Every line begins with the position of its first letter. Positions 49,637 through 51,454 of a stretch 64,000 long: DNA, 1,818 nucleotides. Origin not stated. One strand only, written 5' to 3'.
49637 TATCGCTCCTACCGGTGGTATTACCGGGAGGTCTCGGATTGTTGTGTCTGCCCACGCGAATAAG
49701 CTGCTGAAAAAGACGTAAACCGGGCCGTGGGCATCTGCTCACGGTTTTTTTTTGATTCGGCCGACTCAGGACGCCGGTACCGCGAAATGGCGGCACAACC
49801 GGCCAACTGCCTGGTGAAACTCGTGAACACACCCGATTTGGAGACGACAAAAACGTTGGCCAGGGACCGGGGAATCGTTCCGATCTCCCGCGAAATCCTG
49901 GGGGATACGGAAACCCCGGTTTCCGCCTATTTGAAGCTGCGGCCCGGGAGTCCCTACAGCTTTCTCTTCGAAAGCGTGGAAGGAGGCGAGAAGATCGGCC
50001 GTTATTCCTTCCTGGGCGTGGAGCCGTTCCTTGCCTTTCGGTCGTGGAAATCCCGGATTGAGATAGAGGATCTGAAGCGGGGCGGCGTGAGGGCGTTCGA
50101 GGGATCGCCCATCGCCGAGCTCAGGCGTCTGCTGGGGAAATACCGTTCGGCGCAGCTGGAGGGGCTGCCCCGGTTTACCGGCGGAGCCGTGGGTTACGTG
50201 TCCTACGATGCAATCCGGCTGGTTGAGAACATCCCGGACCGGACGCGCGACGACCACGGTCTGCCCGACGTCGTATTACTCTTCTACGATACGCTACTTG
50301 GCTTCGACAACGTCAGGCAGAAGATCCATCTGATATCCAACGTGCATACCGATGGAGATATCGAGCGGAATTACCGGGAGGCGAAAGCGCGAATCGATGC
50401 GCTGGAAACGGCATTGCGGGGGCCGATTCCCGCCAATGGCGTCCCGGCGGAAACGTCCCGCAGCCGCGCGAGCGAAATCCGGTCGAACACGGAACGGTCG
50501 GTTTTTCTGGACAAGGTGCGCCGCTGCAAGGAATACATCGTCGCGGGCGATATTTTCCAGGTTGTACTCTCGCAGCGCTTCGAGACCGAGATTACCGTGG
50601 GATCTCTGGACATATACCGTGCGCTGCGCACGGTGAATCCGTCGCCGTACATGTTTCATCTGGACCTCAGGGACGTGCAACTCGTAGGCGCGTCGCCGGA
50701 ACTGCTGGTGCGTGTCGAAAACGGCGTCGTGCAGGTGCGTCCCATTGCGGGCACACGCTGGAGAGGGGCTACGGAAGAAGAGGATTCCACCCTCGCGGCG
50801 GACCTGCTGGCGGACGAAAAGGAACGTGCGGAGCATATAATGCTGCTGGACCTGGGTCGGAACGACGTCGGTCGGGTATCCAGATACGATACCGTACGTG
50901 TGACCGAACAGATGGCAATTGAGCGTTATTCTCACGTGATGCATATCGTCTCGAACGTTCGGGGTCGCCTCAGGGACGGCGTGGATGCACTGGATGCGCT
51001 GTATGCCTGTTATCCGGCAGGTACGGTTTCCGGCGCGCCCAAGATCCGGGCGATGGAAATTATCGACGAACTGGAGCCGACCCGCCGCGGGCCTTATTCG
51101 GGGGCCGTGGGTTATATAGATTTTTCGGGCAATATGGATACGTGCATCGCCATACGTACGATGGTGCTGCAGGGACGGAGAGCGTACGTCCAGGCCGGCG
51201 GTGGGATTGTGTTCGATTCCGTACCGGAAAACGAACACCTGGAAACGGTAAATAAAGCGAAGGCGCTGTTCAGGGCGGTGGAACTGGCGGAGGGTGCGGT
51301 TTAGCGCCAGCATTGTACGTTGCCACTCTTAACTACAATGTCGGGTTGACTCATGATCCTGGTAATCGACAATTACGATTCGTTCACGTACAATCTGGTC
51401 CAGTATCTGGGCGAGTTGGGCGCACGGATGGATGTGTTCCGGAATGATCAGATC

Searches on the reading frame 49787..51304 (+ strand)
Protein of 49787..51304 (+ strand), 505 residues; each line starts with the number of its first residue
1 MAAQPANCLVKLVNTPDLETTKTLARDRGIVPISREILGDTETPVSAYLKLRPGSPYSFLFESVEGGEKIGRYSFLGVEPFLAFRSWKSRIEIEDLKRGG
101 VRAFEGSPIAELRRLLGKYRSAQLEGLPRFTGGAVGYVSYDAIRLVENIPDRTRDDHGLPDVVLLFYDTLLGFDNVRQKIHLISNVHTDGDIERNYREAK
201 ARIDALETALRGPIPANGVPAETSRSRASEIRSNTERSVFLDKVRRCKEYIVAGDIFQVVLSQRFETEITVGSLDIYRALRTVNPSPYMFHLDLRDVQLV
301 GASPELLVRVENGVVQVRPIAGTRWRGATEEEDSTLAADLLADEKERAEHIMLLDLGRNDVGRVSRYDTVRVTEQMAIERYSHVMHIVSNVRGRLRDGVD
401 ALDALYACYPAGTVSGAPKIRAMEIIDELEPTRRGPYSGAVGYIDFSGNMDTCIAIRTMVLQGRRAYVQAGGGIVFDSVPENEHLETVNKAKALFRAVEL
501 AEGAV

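Call 8: search_protein_families(library=pfam, proteins=[window:49787-51304:+])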
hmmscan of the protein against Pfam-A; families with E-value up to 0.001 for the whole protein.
window:49787-51304:+ (505 aa): 2 families
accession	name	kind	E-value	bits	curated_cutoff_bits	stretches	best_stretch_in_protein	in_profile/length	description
PF00425.24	Chorismate_bind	-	3.4e-93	312.3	27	1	238-490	3-257/257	chorismate binding enzyme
PF04715.19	Anth_synt_I_N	-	2.2e-36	125.6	23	1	40-182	1-140/140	Anthranilate synthase component I, N terminal region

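Call 10: find_homologous_proteins(query=window:49787-51304:+, max_evalue=1e-50)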
Query window:49787-51304:+ (505 aa): 8000 proteins with E <= 1e-50 among 8000 candidates; the best 120 are listed.
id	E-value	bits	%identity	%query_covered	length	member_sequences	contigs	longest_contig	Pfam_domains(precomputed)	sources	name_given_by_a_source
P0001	0.0e+0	1045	92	100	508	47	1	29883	PF04715.20,PF00425.25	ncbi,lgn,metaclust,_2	metaclust:\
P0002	8.7e-289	976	88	98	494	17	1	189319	PF04715.20,PF00425.25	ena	-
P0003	1.1e-285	966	88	98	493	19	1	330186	PF04715.20,PF00425.25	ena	-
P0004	8.3e-268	907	83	97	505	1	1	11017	PF04715.20,PF00425.25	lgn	-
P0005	2.6e-245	833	78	96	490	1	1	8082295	PF04715.20,PF00425.25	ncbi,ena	-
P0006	2.5e-238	810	76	96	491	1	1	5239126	PF04715.20,PF00425.25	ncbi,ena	-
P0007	3.6e-237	806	75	96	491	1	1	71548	PF04715.20,PF00425.25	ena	-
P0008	6.4e-237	805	75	96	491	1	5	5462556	PF04715.20,PF00425.25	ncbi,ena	-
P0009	6.8e-237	805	75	96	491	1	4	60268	PF04715.20,PF00425.25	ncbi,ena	-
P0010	5.6e-235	799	74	96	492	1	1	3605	PF04715.20,PF00425.25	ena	-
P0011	1.4e-234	797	75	96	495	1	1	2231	PF04715.20,PF00425.25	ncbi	-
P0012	3.4e-234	796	74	96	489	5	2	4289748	PF04715.20,PF00425.25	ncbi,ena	-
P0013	6.4e-232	789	73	96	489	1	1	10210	PF04715.20,PF00425.25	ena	-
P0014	1.3e-231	788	72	96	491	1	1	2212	PF04715.20,PF00425.25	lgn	-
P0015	1.4e-231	787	73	96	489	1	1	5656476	PF04715.20,PF00425.25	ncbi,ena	-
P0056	6.0e-222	756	71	96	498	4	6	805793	PF04715.20,PF00425.25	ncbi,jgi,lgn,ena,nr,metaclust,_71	ncbi:MAG: anthranilate synthase component I [Gemmatimonadetes bacterium]|nr:anthranilate synthase co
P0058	1.2e-221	755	72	96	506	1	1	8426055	PF04715.20,PF00425.25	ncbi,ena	-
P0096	2.1e-200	685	64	96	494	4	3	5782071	PF04715.20,PF00425.25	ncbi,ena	-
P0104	8.4e-191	653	63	96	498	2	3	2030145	PF04715.20,PF00425.25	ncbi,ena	-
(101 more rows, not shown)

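Call 11: find_related_loci(query=window:49787-51304:+, collection=genome_contigs, flank=8000)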
Query window:49787-51304:+ (505 aa) in genome_contigs; peptide patterns used: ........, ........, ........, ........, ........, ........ (x = any residue, [..] = any of these).
600 stretches matched a pattern (row limit reached: there are more); 599 encode a relative of the query (tblastn E <= 1e-3); the best 80 are kept; 80 distinct loci.
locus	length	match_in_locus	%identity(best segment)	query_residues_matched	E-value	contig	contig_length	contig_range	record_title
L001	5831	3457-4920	73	11-502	0e+0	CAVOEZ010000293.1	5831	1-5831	MAG: Latescibacteria bacterium UBA2968 isolate CBN3_331.40 genome assembly, contig: Ga0302139_10006284, whole genome sho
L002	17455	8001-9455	61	16-501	0e+0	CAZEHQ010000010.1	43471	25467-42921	MAG TPA_asm: uncultured Gemmatimonadaceae bacterium isolate SRP109090_co1_18 genome assembly, contig: NODE_1073_length_4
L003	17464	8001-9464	57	16-502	2e-175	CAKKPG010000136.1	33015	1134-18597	Nitrospiria bacterium isolate Hainich-H41-bin024-1 genome assembly, contig: H41-bin024_1_Hain_H41_01um_R1_1193_length_33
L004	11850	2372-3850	57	16-505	1e-171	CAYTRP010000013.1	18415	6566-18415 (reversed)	MAG TPA_asm: uncultured Candidatus Sumerlaeota bacterium isolate SRP344714_co2_121 genome assembly, contig: NODE_7785_le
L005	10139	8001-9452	56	12-498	2e-169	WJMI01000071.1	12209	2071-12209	MAG: Chitinivibrionales bacterium isolate RBin_290 k141_932822, whole genome shotgun sequence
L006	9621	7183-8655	55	16-505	1e-167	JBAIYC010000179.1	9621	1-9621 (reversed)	MAG: Nitrospirota bacterium isolate bin_6 c_000005635610, whole genome shotgun sequence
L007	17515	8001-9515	53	15-502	1e-167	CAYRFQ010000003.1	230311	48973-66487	MAG TPA_asm: uncultured Alcaligenaceae bacterium isolate SRP128890_co1_8 genome assembly, contig: NODE_31_length_230311_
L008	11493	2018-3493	54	15-505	2e-167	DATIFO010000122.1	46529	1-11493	MAG TPA_asm: Candidatus Methylomirabilis sp. isolate SMAG_U16397 k141_1409590, whole genome shotgun sequence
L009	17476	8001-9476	54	16-502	4e-167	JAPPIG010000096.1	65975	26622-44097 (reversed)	MAG: Candidatus Poribacteria bacterium isolate RHO2_bin_17 NODE_726_length_65975_cov_61.485164, whole genome shotgun seq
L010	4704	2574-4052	54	18-502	1e-170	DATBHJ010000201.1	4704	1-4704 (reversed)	MAG TPA_asm: Gemmataceae bacterium isolate SMAG_U3862 k141_1121787, whole genome shotgun sequence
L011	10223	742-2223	54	10-502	3e-166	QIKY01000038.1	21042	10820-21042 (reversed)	MAG: Planctomycetaceae bacterium isolate SZUA-33 Ga0063293_10001770, whole genome shotgun sequence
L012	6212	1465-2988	53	3-502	3e-167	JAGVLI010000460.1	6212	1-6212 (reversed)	MAG: Planctomycetales bacterium isolate SW_37 c_000000082409, whole genome shotgun sequence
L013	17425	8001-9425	54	24-502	4e-165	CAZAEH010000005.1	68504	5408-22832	MAG TPA_asm: uncultured Planctomycetia bacterium isolate binchicken_co117_58 genome assembly, contig: NODE_746_length_68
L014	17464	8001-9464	54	16-505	7e-164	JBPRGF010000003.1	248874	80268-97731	MAG: Candidatus Nitrospinota bacterium M3_3B_026 megahit_95452, whole genome shotgun sequence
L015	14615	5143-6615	52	7-501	1e-163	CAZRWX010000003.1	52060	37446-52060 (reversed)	MAG TPA_asm: uncultured Bifidobacteriales bacterium isolate binchicken_co86_146 genome assembly, contig: NODE_41_length_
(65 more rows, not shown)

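Call 12: find_encoding_contigs(protein=P0001, flank=6000, max_places=3)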
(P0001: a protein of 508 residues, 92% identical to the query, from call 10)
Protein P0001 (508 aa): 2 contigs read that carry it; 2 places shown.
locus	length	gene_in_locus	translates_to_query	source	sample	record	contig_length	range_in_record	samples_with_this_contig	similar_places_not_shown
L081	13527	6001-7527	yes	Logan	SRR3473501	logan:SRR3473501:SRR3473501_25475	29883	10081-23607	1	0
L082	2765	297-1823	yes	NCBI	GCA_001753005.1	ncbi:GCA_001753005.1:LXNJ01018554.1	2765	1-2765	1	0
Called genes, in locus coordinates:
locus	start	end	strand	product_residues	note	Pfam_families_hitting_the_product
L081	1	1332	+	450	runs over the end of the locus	PF01425:Amidase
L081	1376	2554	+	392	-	PF13428:TPR_14 (faint)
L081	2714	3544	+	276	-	PF03544:TonB_C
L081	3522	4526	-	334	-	PF04307:YdjM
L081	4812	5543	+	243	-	PF00106:adh_short, PF08659:KR, PF23441:SDR (weak), PF13460:NAD_binding_10 (faint), PF13561:adh_short_C2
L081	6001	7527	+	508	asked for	PF04715:, PF00425:Chorismate_bind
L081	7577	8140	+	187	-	PF00117:GATase, PF07722:Peptidase_C26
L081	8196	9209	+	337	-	PF02885:Glycos_trans_3N, PF00591:Glycos_transf_3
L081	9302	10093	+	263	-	PF00218:IGPS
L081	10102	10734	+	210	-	PF00697:PRAI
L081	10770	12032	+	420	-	PF00579:tRNA-synt_1b, PF22421:SYY_C-terminal, PF01479:S4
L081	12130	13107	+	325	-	PF00682:HMGL-like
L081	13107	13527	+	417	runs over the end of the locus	PF00291:PALP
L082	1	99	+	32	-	?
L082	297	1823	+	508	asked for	PF04715:, PF00425:Chorismate_bind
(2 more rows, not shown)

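Call 13: find_encoding_contigs(protein=P0002, flank=6000, max_places=3)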
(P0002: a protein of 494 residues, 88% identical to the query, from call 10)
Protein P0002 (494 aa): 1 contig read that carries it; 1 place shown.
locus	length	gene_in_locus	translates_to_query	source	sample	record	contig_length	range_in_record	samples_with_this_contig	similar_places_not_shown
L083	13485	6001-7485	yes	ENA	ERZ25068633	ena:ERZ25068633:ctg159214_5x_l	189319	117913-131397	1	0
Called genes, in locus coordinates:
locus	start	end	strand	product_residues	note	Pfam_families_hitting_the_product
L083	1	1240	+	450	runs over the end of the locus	PF01425:Amidase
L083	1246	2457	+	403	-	PF13432:TPR_16 (faint), PF13414:TPR_11 (faint)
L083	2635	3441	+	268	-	PF03544:TonB_C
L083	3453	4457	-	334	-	PF04307:YdjM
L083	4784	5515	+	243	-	PF00106:adh_short, PF08659:KR, PF13561:adh_short_C2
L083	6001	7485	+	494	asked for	PF04715:, PF00425:Chorismate_bind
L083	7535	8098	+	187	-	PF00117:GATase, PF07722:Peptidase_C26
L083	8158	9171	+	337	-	PF02885:Glycos_trans_3N, PF00591:Glycos_transf_3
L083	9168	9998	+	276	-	PF00218:IGPS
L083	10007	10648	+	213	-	PF00697:PRAI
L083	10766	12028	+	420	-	PF00579:tRNA-synt_1b, PF22421:SYY_C-terminal, PF01479:S4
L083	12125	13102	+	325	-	PF00682:HMGL-like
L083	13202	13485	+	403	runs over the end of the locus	PF00291:PALP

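Call 14: find_encoding_contigs(protein=P0003, flank=6000, max_places=3)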
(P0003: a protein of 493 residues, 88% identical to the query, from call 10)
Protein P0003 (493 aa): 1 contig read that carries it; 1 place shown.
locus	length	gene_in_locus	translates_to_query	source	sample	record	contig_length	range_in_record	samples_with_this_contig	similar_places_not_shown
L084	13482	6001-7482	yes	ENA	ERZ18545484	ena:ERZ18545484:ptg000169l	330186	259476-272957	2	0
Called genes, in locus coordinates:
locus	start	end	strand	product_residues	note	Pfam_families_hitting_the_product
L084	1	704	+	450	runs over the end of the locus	PF01425:Amidase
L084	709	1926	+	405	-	PF13414:TPR_11 (faint)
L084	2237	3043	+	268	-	PF03544:TonB_C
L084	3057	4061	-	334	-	PF04307:YdjM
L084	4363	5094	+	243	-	PF00106:adh_short, PF08659:KR, PF13460:NAD_binding_10 (faint), PF13561:adh_short_C2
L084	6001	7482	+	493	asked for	PF04715:, PF00425:Chorismate_bind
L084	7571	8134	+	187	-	PF00117:GATase, PF07722:Peptidase_C26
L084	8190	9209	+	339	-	PF02885:Glycos_trans_3N, PF00591:Glycos_transf_3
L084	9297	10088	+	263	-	PF00218:IGPS, PF04131:NanE (faint)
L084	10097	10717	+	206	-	PF00697:PRAI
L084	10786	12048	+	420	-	PF00579:tRNA-synt_1b, PF22421:SYY_C-terminal, PF01479:S4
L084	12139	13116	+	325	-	PF00682:HMGL-like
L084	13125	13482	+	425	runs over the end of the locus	PF00291:PALP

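Call 19: find_encoding_contigs(protein=P0004, flank=6000, max_places=2)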
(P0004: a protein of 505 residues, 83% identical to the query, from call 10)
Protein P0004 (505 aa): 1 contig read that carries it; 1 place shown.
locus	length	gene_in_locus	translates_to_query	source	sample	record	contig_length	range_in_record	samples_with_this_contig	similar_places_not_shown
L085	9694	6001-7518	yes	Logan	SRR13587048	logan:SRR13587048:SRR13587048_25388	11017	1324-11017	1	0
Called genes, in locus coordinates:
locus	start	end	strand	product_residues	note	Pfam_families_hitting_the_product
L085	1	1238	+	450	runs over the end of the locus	PF01425:Amidase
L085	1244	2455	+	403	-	PF13432:TPR_16 (faint), PF13414:TPR_11 (faint)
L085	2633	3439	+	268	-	PF03544:TonB_C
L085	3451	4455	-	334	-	PF04307:YdjM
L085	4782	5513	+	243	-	PF00106:adh_short, PF08659:KR, PF13561:adh_short_C2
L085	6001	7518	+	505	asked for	PF04715:, PF00425:Chorismate_bind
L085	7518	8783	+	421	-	PF00293:NUDIX (weak), PF02627:CMD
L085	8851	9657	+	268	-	PF02627:CMD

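Call 20: find_encoding_contigs(protein=P0005, flank=10000, max_places=2)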
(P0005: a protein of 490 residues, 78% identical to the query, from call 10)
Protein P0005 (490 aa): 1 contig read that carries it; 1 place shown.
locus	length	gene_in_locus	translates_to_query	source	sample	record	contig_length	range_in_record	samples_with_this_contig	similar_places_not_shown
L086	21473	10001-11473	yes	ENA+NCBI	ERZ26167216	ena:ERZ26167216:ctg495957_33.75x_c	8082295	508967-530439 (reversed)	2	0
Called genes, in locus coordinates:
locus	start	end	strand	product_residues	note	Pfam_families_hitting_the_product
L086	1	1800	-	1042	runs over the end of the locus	PF01839:FG-GAP (faint), PF13517:FG-GAP_3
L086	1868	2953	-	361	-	PF19572:PorV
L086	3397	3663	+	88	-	PF03966:Trm112p (faint)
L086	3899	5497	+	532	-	PF03190:Thioredox_DsbH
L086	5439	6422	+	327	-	PF01073:3Beta_HSD, PF01370:Epimerase, PF04321:RmlD_sub_bind, PF07993:NAD_binding_4 (faint), PF16363:GDP_Man_Dehyd, PF02719:Polysacc_synt_2 (weak)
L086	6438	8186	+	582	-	PF00595:PDZ (weak), PF13180:PDZ_2, PF17820:PDZ_6, PF03572:Peptidase_S41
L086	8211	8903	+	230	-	PF02687:FtsX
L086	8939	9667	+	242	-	PF00005:ABC_tran, PF02463:SMC_N (faint)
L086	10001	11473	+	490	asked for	PF04715:, PF00425:Chorismate_bind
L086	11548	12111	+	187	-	PF00117:GATase, PF07722:Peptidase_C26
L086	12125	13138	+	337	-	PF02885:Glycos_trans_3N, PF00591:Glycos_transf_3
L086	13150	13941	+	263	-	PF00218:IGPS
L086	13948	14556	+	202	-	PF00697:PRAI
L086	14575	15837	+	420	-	PF00579:tRNA-synt_1b, PF22421:SYY_C-terminal, PF01479:S4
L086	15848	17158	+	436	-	PF01555:N6_N4_Mtase, PF00565:SNase (faint)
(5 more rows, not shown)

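Call 21: find_encoding_contigs(protein=P0006, flank=10000, max_places=2)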
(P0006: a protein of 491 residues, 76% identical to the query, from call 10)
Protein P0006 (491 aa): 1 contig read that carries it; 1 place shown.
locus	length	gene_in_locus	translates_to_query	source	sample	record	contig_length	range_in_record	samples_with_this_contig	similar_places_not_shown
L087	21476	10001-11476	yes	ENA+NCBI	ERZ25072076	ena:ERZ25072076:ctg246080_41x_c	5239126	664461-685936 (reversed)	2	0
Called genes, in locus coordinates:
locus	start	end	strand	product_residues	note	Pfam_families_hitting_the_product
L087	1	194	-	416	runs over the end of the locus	PF13860:FlgD_ig (weak)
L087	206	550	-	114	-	-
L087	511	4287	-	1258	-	PF03160:Calx-beta (weak), PF00041:fn3, PF13306:LRR_5 (faint), PF23598:LRR_14 (faint), PF00560:LRR_1 (faint), PF12799:LRR_4 (faint), PF13855:LRR_8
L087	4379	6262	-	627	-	PF00072:Response_reg, PF08448:PAS_4, PF00158:Sigma54_activat, PF14532:Sigma54_activ_2, PF07728:AAA_5 (weak), PF25601:AAA_lid_14, PF02954:HTH_8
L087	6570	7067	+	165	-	-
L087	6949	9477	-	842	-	PF00072:Response_reg, PF00989:PAS (faint), PF12860:PAS_7 (faint), PF08448:PAS_4, PF13188:PAS_8 (weak), PF13426:PAS_9 (weak), PF02518:HATPase_c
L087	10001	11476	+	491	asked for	PF04715:, PF00425:Chorismate_bind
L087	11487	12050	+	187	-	PF00117:GATase, PF07722:Peptidase_C26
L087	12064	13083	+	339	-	PF02885:Glycos_trans_3N, PF00591:Glycos_transf_3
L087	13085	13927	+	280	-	PF00218:IGPS, PF01070:FMN_dh (weak)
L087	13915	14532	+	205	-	PF00697:PRAI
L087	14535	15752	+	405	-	PF00579:tRNA-synt_1b, PF22421:SYY_C-terminal, PF01479:S4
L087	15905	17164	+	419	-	PF00291:PALP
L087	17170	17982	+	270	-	PF00290:Trp_syntA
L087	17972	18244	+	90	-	PF01817:CM_2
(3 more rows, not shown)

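Call 30: find_encoding_contigs(protein=P0008, flank=10000, max_places=2)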
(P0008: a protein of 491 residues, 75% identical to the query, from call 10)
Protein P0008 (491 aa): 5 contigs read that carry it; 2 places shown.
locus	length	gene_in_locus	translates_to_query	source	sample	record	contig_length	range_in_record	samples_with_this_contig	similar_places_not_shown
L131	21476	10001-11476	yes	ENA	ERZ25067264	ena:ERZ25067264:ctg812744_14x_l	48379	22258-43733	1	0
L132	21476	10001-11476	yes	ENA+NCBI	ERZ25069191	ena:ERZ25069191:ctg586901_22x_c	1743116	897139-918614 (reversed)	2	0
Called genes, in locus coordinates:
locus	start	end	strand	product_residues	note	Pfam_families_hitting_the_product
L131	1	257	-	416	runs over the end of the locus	PF13860:FlgD_ig (weak)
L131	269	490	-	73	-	-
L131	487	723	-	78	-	-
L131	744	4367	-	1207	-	PF03160:Calx-beta (weak), PF00041:fn3, PF13306:LRR_5 (faint), PF13855:LRR_8, PF23598:LRR_14 (faint), PF00560:LRR_1 (faint), PF12799:LRR_4 (faint), PF13855:LRR_8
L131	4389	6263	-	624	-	PF00072:Response_reg, PF08448:PAS_4, PF00158:Sigma54_activat, PF14532:Sigma54_activ_2, PF07728:AAA_5 (weak), PF25601:AAA_lid_14, PF02954:HTH_8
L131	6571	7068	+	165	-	-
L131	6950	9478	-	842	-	PF00072:Response_reg, PF00989:PAS (faint), PF12860:PAS_7 (faint), PF08448:PAS_4, PF13188:PAS_8 (weak), PF13426:PAS_9 (weak), PF02518:HATPase_c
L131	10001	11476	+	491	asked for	PF04715:, PF00425:Chorismate_bind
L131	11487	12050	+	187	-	PF00117:GATase, PF07722:Peptidase_C26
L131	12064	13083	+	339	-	PF02885:Glycos_trans_3N, PF00591:Glycos_transf_3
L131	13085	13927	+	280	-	PF00218:IGPS, PF01070:FMN_dh (weak)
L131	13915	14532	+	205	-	PF00697:PRAI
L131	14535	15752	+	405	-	PF00579:tRNA-synt_1b, PF22421:SYY_C-terminal, PF01479:S4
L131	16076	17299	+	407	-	PF00291:PALP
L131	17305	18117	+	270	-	PF00290:Trp_syntA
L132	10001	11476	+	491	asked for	PF04715:, PF00425:Chorismate_bind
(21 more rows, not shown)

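Call 31: find_encoding_contigs(protein=P0012, flank=10000, max_places=2)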
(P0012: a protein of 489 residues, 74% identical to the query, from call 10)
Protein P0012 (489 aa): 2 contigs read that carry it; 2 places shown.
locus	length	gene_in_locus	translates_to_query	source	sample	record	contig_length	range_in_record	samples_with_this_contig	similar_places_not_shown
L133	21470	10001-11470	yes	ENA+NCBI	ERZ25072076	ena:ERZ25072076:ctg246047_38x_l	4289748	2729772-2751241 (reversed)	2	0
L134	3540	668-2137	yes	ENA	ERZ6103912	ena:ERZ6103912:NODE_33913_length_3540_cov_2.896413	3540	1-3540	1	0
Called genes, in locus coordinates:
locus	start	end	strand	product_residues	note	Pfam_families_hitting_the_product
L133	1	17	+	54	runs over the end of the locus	-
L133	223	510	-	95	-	-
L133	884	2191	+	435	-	PF02321:OEP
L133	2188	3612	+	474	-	PF19335:HMBD, PF25917:BSH_RND (weak), PF25973:BSH_CzcB, PF25919:BSH_CusB, PF25869:3HB_CusB (weak), PF25944:Beta-barrel_RND (weak), PF25954:Beta-barrel_RND_2, PF25975:CzcB_C (weak)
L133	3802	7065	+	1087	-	PF00873:ACR_tran, PF03176:MMPL (faint), PF00873:ACR_tran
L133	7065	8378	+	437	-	PF02812:ELFV_dehydrog_N, PF00208:ELFV_dehydrog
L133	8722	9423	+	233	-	PF13189:Cytidylate_kin2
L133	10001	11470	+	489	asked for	PF04715:, PF00425:Chorismate_bind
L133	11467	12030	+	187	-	PF00117:GATase, PF07722:Peptidase_C26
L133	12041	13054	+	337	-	PF02885:Glycos_trans_3N, PF00591:Glycos_transf_3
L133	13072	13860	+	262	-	PF00218:IGPS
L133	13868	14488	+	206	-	PF00697:PRAI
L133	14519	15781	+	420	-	PF00579:tRNA-synt_1b, PF22421:SYY_C-terminal, PF01479:S4 (weak)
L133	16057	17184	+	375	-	PF00291:PALP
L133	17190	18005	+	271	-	PF00290:Trp_syntA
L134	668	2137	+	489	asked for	PF04715:, PF00425:Chorismate_bind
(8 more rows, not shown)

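Call 32: find_encoding_contigs(protein=P0058, flank=10000, max_places=2)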
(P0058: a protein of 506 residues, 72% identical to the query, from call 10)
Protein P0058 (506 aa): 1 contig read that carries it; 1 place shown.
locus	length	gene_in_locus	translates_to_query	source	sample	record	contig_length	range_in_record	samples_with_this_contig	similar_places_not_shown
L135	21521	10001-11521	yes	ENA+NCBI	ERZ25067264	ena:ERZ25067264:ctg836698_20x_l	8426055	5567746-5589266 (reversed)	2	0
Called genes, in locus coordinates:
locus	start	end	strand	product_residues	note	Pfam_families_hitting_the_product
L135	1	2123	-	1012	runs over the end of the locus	PF13517:FG-GAP_3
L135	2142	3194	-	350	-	PF19572:PorV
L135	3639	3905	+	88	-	PF03966:Trm112p (weak)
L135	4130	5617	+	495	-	-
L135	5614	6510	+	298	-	PF01370:Epimerase, PF04321:RmlD_sub_bind, PF16363:GDP_Man_Dehyd, PF02719:Polysacc_synt_2 (weak)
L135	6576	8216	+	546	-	PF22694:CtpB_N-like, PF00595:PDZ (faint), PF13180:PDZ_2, PF17820:PDZ_6, PF03572:Peptidase_S41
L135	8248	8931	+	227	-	PF02687:FtsX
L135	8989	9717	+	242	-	PF00005:ABC_tran, PF02463:SMC_N (faint)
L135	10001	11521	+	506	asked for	PF04715:, PF00425:Chorismate_bind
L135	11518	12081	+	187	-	PF00117:GATase, PF07722:Peptidase_C26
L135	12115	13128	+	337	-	PF02885:Glycos_trans_3N, PF00591:Glycos_transf_3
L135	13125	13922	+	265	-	PF00218:IGPS, PF01070:FMN_dh (faint)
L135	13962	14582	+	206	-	PF00697:PRAI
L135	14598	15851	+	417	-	PF00579:tRNA-synt_1b, PF22421:SYY_C-terminal, PF01479:S4 (weak)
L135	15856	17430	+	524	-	PF00144:Beta-lactamase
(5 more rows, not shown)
